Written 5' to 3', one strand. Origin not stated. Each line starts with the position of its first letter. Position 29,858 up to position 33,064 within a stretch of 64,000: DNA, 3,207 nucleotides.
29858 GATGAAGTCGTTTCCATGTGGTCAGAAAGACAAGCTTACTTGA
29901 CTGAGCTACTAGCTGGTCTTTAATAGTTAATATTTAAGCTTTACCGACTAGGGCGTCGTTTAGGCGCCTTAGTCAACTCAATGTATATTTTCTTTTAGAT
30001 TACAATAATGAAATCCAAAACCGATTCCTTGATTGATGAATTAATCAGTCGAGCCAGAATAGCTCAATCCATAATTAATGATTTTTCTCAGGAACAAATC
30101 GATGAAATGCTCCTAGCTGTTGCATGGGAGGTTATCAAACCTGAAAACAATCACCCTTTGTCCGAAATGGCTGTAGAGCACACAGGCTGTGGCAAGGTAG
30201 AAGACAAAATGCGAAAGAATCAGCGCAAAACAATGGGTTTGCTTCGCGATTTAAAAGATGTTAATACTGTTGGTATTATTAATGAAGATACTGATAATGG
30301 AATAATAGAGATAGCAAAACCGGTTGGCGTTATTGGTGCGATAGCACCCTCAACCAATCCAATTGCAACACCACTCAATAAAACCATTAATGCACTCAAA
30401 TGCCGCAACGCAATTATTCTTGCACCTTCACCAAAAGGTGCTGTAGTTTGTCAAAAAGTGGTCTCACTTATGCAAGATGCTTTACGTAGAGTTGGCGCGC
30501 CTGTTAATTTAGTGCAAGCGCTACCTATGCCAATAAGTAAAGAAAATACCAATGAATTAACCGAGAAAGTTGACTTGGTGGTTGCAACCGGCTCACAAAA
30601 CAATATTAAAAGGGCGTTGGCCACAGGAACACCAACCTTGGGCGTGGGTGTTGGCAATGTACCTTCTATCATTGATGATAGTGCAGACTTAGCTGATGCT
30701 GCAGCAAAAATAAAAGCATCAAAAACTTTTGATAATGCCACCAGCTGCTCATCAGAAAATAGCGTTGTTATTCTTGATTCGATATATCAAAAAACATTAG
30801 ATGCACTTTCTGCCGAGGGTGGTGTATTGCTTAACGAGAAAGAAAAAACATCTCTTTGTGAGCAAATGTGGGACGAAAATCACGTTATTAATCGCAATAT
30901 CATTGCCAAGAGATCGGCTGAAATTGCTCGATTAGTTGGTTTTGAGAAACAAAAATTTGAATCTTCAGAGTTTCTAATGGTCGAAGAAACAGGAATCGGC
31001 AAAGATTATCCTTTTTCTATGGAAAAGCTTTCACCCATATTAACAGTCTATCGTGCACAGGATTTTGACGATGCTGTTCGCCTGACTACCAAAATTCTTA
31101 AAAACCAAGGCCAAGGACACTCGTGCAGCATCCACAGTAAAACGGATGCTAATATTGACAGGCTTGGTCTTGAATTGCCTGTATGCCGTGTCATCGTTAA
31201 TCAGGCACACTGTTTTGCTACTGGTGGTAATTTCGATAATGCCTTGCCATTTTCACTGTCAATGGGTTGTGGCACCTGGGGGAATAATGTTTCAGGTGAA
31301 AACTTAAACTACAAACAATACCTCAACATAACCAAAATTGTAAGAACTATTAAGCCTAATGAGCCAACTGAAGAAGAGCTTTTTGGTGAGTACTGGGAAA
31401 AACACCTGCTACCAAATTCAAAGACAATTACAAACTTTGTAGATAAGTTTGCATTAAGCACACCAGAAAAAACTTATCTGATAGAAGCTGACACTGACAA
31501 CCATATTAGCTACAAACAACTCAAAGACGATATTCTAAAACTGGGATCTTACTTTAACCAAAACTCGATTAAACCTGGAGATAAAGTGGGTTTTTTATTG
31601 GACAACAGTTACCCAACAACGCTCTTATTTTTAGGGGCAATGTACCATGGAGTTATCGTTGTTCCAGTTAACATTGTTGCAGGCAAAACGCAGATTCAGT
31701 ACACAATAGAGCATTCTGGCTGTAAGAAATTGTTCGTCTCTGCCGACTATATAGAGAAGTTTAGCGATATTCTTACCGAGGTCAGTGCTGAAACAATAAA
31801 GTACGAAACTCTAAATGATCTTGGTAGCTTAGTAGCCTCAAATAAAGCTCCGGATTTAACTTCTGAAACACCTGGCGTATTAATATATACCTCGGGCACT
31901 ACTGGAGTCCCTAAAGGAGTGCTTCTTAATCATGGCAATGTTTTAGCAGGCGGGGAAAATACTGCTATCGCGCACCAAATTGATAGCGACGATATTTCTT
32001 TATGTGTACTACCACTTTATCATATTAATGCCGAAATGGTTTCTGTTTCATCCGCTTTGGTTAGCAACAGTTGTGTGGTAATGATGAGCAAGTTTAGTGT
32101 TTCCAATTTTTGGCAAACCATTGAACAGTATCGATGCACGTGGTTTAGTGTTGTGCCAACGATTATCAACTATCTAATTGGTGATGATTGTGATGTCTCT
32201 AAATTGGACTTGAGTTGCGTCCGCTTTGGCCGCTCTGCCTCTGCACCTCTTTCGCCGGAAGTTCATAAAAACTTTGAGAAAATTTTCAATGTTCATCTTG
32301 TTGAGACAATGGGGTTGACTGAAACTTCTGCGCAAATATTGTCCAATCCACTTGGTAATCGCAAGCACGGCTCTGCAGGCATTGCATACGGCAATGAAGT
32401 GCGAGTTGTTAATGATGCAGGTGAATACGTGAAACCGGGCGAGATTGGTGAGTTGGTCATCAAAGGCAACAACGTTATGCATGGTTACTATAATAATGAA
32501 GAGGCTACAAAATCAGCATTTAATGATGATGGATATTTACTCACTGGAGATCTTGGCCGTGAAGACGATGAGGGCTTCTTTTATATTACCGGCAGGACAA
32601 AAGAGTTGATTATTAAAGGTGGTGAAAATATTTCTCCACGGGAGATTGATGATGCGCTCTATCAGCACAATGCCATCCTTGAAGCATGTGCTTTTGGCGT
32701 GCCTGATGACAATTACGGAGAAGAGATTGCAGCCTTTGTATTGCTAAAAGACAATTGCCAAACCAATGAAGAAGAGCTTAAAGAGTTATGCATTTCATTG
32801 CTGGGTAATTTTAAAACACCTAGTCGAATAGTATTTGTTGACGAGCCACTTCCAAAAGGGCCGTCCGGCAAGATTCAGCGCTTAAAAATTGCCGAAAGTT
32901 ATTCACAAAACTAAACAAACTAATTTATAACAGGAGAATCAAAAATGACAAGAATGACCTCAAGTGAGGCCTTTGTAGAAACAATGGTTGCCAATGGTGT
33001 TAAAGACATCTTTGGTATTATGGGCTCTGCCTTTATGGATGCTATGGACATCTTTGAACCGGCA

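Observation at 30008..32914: Single 968-aa polypeptide fusing an acylating aldehyde dehydrogenase to an AMP-forming CoA ligase: a SauS-SauT fusion for a sulfoacetate-type pathway?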

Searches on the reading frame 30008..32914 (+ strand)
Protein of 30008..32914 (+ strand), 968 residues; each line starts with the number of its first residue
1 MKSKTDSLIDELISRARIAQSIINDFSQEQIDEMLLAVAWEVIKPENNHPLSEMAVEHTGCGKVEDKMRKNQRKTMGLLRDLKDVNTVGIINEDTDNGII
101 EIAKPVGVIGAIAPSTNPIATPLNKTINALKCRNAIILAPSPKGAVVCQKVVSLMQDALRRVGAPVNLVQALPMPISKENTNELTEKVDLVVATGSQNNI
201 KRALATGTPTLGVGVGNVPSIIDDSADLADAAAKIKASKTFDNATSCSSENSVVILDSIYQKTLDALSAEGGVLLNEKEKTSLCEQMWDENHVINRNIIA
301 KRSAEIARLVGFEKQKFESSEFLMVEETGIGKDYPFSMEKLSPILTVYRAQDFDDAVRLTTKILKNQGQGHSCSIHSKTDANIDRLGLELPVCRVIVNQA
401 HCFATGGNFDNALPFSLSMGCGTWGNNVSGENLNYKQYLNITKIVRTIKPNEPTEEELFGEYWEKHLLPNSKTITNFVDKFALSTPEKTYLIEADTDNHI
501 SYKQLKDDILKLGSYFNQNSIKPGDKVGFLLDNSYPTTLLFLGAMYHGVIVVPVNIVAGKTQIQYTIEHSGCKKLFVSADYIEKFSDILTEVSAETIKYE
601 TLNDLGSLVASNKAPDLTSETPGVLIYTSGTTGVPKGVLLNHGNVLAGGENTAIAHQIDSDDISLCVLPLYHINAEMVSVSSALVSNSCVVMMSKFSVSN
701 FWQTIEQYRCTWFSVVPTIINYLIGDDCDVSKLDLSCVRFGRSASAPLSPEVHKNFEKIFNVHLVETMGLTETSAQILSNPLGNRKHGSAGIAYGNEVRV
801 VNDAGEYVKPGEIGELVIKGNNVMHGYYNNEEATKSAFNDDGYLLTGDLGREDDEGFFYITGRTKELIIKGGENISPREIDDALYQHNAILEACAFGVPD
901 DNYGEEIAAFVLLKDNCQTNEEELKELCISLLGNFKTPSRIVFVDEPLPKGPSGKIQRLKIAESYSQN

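Call 3: search_protein_families(library=pfam, proteins=[window:30008-32914:+])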
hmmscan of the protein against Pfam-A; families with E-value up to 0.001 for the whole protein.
window:30008-32914:+ (968 aa): 3 families
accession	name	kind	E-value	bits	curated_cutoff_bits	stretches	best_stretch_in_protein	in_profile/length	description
PF00501.34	AMP-binding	-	2.4e-75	254.2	29.9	1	480-828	3-384/384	AMP-binding enzyme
PF00171.27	Aldedh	-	8e-25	87.7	23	1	4-403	26-428/461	Aldehyde dehydrogenase family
PF13193.12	AMP-binding_C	-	7.3e-16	59.3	24.5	1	879-955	1-76/76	AMP-binding enzyme C-terminal domain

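Call 4: search_protein_families(library=ncbifam, proteins=[window:30008-32914:+])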
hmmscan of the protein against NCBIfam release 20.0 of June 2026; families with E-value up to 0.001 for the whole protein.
window:30008-32914:+ (968 aa): 145 families (the best 25 are shown)
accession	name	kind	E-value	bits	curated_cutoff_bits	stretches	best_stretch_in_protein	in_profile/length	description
NF047625.1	AcylSulfactDhSauS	equivalog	2.3e-212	705.9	600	1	6-465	3-461/464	acylating sulfoacetaldehyde dehydrogenase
NF010378.0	PRK13805.1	equivalog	3.1e-114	382.6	951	1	3-446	10-451/872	bifunctional acetaldehyde-CoA/alcohol dehydrogenase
NF004837.0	PRK06187.1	subfamily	1.9e-109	366.4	476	1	472-967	8-524/531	long-chain-fatty-acid--CoA ligase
TIGR02518.1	EutH_ACDH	equivalog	3.6e-104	349.3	620.1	1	11-450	12-447/488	acetaldehyde dehydrogenase (acetylating)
NF005307.0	PRK06839.1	equivalog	5.2e-91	305.7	748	1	473-964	3-492/496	o-succinylbenzoate--CoA ligase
NF009233.0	PRK12583.1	subfamily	3.9e-89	299.5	832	2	616-963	197-548/558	fatty acid CoA ligase family protein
NF006181.0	PRK08314.1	subfamily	5.8e-88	295.5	705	2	616-963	200-552/563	long-chain-fatty-acid--CoA ligase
NF005714.0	PRK07529.1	subfamily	9e-88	295.2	632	2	615-960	213-571/640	acyl-CoA synthetase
NF006182.0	PRK08316.1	subfamily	1e-87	294.8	663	1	470-967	9-519/523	fatty acyl-CoA synthetase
NF004511.1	PRK05852.1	equivalog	4.2e-87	292.9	650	1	474-965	1-504/505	FadD7 family fatty acid--CoA ligase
NF052269.1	Staph_lig_FadD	equivalog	4.5e-87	292.5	650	1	477-964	5-492/499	long-chain-fatty-acid--CoA ligase FadD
NF005702.0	PRK07514.1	subfamily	7.5e-84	281.9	558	1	485-966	15-501/506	malonyl-CoA synthase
NF004114.0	PRK05605.1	equivalog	4.3e-79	266.3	766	1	582-964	181-568/575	long-chain-fatty-acid--CoA ligase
NF005947.1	PRK08008.1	equivalog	6.1e-79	266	651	1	471-959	6-515/518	crotonobetaine/carnitine-CoA ligase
NF052580.1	Str24CoAsynCasG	equivalog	6.4e-79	265.7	750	1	472-962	41-547/548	steroid-24-oyl-CoA synthetase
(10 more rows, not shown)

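Call 6: find_homologous_proteins(query=window:30008-32911:+, max_evalue=1e-20)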
Query window:30008-32911:+ (968 aa): 839 proteins with E <= 1e-20 among 8000 candidates; the best 120 are listed.
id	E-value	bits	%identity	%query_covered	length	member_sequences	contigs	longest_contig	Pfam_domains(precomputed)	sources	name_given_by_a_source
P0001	0.0e+0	2171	99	100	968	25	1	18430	PF00171.28,PF00501.35,PF13193.13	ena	-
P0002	0.0e+0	1924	87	100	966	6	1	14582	PF00171.28,PF00501.35,PF13193.13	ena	-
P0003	0.0e+0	1921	86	100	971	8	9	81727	PF00171.28,PF00501.35,PF13193.13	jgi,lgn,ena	jgi:acyl-CoA synthetase (AMP-forming)/AMP-acid ligase II/acyl-CoA reductase-like NAD-dependent aldeh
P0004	0.0e+0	1891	85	100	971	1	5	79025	PF00171.28,PF00501.35,PF13193.13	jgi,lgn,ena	-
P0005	0.0e+0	1552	71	100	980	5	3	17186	PF00171.28,PF00501.35,PF13193.13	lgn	-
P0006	0.0e+0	1550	70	100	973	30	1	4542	PF00171.28,PF00501.35,PF13193.13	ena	-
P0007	0.0e+0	1542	70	99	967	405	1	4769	PF00171.28,PF00501.35,PF13193.13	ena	-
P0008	0.0e+0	1535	69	100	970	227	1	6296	PF00171.28,PF00501.35,PF13193.13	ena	-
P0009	0.0e+0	1533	70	100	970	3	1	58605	PF00171.28,PF00501.35,PF13193.13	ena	-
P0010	0.0e+0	1532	69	99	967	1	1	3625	PF00171.28,PF00501.35,PF13193.13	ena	-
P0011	0.0e+0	1532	69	99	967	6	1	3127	PF00171.28,PF00501.35,PF13193.13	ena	-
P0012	0.0e+0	1523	70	99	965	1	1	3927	PF00171.28,PF00501.35,PF13193.13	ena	-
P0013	0.0e+0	1521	69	99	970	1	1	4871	PF00171.28,PF00501.35,PF13193.13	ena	-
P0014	0.0e+0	1521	69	99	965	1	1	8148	PF00171.28,PF00501.35,PF13193.13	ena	-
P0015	0.0e+0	1520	70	99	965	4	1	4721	PF00171.28,PF00501.35,PF13193.13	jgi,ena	-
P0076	0.0e+0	1480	67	100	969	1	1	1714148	PF00171.28,PF00501.35,PF13193.13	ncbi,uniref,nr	ncbi:acylating sulfoacetaldehyde dehydrogenase [Candidatus Pseudothioglobus singularis]|uniref:Succi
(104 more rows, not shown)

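Call 14: find_related_loci(query=window:30008-32911:+, collection=genome_contigs, flank=10000)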
Query window:30008-32911:+ (968 aa) in genome_contigs; peptide patterns used: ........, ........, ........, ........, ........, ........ (x = any residue, [..] = any of these).
17 stretches matched a pattern; 5 encode a relative of the query (tblastn E <= 1e-3); 5 distinct loci.
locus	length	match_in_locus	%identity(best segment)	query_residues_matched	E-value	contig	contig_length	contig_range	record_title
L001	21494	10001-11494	28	501-960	5e-31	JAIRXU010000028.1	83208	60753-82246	MAG: Oscillospiraceae bacterium isolate Gsp477_bin18 k119_177395, whole genome shotgun sequence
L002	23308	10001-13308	26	498-959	5e-26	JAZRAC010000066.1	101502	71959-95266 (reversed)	MAG: Bacteroidaceae bacterium isolate T1900045148_TC20190142.MAGScoT_cleanbin_000003 SGB_4940_k141_2431774, whole genome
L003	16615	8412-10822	26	501-897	1e-21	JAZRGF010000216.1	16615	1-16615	MAG: Bacteroidaceae bacterium isolate T1900045492_YK20190186.MAGScoT_cleanbin_000033 SGB_7387_k141_1195648, whole genome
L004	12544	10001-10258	49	813-897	2e-20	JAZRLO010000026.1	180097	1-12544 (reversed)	MAG: Bacteroidaceae bacterium isolate T1900045432_YK20190123.MAGScoT_cleanbin_000006 SGB_7102_k141_1135559, whole genome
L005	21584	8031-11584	27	501-959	1e-21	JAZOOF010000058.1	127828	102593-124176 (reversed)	MAG: Bacteroidaceae bacterium isolate T1900045632_YK20190326.MAGScoT_cleanbin_000023 SGB_8065_k141_2196738, whole genome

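Call 15: find_encoding_contigs(protein=window:30008-32911:+, flank=10000, max_places=4)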
Protein window:30008-32911:+ (968 aa): 3 contigs read that carry it; 2 places shown.
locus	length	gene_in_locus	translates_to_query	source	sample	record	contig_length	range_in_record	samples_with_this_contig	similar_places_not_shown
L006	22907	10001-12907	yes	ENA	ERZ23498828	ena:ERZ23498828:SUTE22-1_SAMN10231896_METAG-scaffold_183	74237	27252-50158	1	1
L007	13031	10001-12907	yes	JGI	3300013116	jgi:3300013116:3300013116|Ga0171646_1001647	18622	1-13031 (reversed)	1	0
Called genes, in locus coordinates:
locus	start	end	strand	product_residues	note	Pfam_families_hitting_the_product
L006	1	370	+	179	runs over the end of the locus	-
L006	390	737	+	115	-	-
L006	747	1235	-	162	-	PF00149:Metallophos (faint), PF12850:Metallophos_2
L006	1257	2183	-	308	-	PF04976:DmsC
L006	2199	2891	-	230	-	PF12838:Fer4_7 (weak), PF13237:Fer4_10 (weak), PF13247:Fer4_11, PF12838:Fer4_7 (weak), PF13187:Fer4_9 (weak), PF00037:Fer4, PF12797:Fer4_2 (weak), PF12837:Fer4_6 (weak), +1 more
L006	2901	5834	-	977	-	PF04879:Molybdop_Fe4S4, PF00384:Molybdopterin, PF01568:Molydop_binding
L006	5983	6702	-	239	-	PF00392:GntR, PF14502:HTH_41 (faint), PF07702:UTRA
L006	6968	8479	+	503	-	PF01970:TctA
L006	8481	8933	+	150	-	PF07331:TctB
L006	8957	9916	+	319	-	PF03401:TctC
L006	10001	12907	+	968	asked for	PF00171:Aldedh, PF00501:AMP-binding, PF13193:AMP-binding_C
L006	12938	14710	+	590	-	PF02776:TPP_enzyme_N, PF00205:TPP_enzyme_M, PF02775:TPP_enzyme_C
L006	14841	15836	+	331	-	PF01515:PTA_PTB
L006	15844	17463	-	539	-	PF00890:FAD_binding_2 (faint), PF01266:DAO (faint), PF01946:Thi4 (weak), PF13450:NAD_binding_8 (weak), PF21162:ETFQO_UQ-bd, PF05187:Fer4_ETF_QO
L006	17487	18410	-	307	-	PF01012:ETF, PF00766:ETF_alpha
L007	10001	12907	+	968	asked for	PF00171:Aldedh, PF00501:AMP-binding, PF13193:AMP-binding_C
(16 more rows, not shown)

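Call 16: find_encoding_contigs(protein=P0076, flank=10000, max_places=3)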
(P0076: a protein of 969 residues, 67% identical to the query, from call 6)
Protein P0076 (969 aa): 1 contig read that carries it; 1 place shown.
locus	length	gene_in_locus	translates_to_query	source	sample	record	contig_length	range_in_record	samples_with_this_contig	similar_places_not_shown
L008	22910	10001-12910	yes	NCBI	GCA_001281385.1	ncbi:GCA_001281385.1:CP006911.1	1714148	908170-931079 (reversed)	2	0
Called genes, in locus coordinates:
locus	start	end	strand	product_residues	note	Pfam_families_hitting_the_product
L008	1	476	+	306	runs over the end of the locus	PF04227:Indigoidine_A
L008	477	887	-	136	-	-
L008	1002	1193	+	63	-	-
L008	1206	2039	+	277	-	PF05721:PhyH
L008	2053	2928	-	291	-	PF00126:HTH_1, PF03466:LysR_substrate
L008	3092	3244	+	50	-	-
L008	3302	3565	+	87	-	-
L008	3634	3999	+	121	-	PF07291:MauE (weak), PF13564:DoxX_2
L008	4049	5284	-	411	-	PF00155:Aminotran_1_2 (weak), PF00266:Aminotran_5, PF01041:DegT_DnrJ_EryC1 (weak), PF01053:Cys_Met_Meta_PP (weak), PF00266:Aminotran_5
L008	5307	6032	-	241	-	PF00596:Aldolase_II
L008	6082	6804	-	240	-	PF00392:GntR, PF14502:HTH_41 (weak), PF01047:MarR (faint), PF13412:HTH_24 (faint), PF07702:UTRA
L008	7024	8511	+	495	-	PF01970:TctA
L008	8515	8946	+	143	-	PF07331:TctB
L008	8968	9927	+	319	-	PF03401:TctC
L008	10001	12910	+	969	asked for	PF00171:Aldedh, PF00501:AMP-binding, PF13193:AMP-binding_C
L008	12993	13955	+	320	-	PF01515:PTA_PTB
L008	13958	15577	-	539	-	PF00890:FAD_binding_2 (faint), PF01266:DAO (faint), PF01946:Thi4 (weak), PF13450:NAD_binding_8 (weak), PF21162:ETFQO_UQ-bd, PF05187:Fer4_ETF_QO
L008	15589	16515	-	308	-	PF01012:ETF, PF00766:ETF_alpha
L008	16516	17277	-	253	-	PF01012:ETF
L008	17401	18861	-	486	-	PF00512:HisKA, PF02518:HATPase_c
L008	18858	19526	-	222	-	PF00072:Response_reg, PF00486:Trans_reg_C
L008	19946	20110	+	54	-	-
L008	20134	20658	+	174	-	PF00578:AhpC-TSA, PF08534:Redoxin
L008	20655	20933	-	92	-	PF01541:GIY-YIG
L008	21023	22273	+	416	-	PF07690:MFS_1, PF00083:Sugar_tr, PF07690:MFS_1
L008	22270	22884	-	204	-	PF06684:AA_synth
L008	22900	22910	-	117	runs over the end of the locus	PF12973:Cupin_7, PF07883:Cupin_2 (weak)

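Call 21: search_solved_structures(query=window:30008-32911:+, max_evalue=1e-30)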
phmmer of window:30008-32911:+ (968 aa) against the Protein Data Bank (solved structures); distinct sequences matched with E-value up to 1e-30: 96 (the best 60 are shown).
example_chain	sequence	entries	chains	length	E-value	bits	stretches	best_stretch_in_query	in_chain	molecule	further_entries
5j78_A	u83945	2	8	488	5.3e-86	292.8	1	12-448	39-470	Acetaldehyde dehydrogenase (Acetylating)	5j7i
13he_A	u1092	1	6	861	1.5e-83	284.7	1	9-445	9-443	Aldehyde-alcohol dehydrogenase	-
8uhw_A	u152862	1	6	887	1.5e-83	284.6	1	9-445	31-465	Aldehyde-alcohol dehydrogenase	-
8cei_A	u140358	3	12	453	9.1e-82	278.8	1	8-460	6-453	Succinate-semialdehyde dehydrogenase (acetylating)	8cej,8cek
6tqh_A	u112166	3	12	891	5e-80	273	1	9-445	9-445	Aldehyde-alcohol dehydrogenase | Bifunctional aldehyde-alcohol dehydrogenase AdhE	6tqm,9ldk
6ahc_A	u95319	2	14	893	5e-80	273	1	9-445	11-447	Aldehyde-alcohol dehydrogenase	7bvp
5ie0_A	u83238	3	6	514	3.9e-77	263.4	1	471-965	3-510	Oxalate--CoA ligase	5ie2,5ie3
7dag_A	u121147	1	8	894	6.9e-72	246.1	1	9-445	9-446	Aldehyde-alcohol dehydrogenase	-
3my7_A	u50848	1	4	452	1.3e-71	245.1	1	9-444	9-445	Alcohol dehydrogenase/acetaldehyde dehydrogenase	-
6qjz_A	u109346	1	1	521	1.9e-71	244.6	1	473-965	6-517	oxalyl CoA-synthetase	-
3k9d_A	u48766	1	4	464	7.1e-70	239.4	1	10-448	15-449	ALDEHYDE DEHYDROGENASE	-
8aff_A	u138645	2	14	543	1.1e-69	238.7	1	595-967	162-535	Oxalate--CoA ligase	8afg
3r44_A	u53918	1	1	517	1.2e-62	215.4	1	482-966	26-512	fatty acyl CoA synthetase FADD13 (FATTY-ACYL-CoA SYNTHETASE)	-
4gxq_A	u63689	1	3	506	3.8e-59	203.9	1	483-966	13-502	Malonyl CoA synthetase, Benzoate-CoA ligase Chimeric protein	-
3a9u_A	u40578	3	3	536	1.3e-58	202.1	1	453-964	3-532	4-coumarate--CoA ligase | 4-coumarate:CoA ligase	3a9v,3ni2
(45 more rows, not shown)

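Call 23: find_encoding_contigs(protein=P0005, flank=10000, max_places=2)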
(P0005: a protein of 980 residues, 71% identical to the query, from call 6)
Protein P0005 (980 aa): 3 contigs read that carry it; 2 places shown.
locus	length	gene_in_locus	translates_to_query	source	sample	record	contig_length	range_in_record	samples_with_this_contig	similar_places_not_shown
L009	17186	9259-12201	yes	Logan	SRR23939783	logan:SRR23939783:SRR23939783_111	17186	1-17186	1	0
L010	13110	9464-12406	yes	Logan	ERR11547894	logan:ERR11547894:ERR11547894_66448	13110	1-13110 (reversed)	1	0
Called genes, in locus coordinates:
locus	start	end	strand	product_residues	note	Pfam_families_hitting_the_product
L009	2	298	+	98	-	?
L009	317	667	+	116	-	-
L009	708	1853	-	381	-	-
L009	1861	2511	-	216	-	PF00406:ADK, PF13207:AAA_17, PF17213:Hydin_ADK (faint), PF05191:ADK_lid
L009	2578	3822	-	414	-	PF00365:PFK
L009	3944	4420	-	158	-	PF00149:Metallophos (weak), PF12850:Metallophos_2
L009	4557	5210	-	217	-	PF00702:Hydrolase, PF13419:HAD_2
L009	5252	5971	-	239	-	PF00392:GntR, PF14502:HTH_41 (weak), PF08220:HTH_DeoR (weak), PF07702:UTRA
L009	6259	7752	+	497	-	PF01970:TctA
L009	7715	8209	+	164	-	PF07331:TctB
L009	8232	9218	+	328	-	PF03401:TctC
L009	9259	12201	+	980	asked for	PF00171:Aldedh, PF00501:AMP-binding, PF13193:AMP-binding_C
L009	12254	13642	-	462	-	PF01406:tRNA-synt_1e, PF01921:tRNA-synt_1f (faint), PF09334:tRNA-synt_1g (weak), PF09190:DALR_2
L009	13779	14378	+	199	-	PF00578:AhpC-TSA, PF08534:Redoxin, PF10417:1-cysPrx_C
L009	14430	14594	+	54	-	PF00301:Rubredoxin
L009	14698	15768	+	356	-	PF00180:Iso_dh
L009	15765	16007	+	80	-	PF00462:Glutaredoxin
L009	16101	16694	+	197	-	PF01966:HD (weak)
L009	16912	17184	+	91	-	?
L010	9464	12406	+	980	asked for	PF00171:Aldedh, PF00501:AMP-binding, PF13193:AMP-binding_C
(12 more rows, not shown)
